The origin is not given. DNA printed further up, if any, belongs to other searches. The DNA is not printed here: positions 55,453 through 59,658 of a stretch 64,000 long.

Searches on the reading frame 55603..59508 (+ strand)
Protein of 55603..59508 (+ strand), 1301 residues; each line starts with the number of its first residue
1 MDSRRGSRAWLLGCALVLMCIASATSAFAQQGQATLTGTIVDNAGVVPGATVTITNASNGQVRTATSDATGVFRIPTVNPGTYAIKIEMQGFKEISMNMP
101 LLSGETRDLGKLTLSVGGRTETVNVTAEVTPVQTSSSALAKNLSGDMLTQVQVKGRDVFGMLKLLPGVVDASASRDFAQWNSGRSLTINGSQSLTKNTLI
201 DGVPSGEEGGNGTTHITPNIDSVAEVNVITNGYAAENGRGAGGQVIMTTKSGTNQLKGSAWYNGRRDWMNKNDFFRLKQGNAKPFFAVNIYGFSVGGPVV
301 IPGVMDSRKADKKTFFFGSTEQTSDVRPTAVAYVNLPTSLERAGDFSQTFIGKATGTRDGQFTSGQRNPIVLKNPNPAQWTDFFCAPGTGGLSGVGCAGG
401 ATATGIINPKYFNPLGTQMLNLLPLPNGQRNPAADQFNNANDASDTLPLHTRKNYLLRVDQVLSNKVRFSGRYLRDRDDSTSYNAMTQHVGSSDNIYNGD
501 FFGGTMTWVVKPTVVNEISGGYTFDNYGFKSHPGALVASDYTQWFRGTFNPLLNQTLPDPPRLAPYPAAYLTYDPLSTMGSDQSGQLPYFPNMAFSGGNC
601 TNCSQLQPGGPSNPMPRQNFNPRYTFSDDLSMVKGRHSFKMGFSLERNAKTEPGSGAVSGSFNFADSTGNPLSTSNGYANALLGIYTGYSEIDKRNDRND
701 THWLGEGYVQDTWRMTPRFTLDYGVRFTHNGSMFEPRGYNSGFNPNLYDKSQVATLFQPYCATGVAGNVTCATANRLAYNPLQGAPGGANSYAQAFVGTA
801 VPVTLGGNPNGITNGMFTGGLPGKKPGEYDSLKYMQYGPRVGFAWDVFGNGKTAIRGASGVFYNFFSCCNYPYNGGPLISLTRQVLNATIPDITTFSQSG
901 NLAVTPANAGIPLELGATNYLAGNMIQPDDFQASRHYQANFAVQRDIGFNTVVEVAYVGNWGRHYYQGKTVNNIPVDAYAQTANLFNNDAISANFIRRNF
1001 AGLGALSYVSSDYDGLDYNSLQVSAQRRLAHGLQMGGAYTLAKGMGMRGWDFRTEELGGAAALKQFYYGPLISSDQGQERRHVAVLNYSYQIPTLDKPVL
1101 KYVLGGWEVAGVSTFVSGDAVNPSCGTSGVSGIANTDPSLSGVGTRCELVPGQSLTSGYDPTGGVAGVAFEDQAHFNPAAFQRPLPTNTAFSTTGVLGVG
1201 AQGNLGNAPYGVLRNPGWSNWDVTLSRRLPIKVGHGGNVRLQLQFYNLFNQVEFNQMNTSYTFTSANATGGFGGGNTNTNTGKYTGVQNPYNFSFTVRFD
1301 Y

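Call 84: search_protein_families(library=pfam, proteins=[window:55603-59508:+], max_evalue=0.0001)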
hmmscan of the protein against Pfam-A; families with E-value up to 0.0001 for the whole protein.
window:55603-59508:+ (1301 aa): 4 families
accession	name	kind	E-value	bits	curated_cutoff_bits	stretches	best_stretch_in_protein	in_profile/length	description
PF25183.1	OMP_b-brl_4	-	7.1e-131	438.6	30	1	248-1273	1-819/838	Outer membrane beta barrel domain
PF13620.12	CarboxypepD_reg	-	6.8e-16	58.8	32.3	1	35-114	1-81/82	Carboxypeptidase regulatory-like domain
PF13715.12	CarbopepD_reg_2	-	2.3e-07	31.2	32.2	1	36-108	1-71/88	CarboxypepD_reg-like domain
PF07715.20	Plug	-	8.8e-05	23.4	23.9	0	155-243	22-105/107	TonB-dependent Receptor Plug Domain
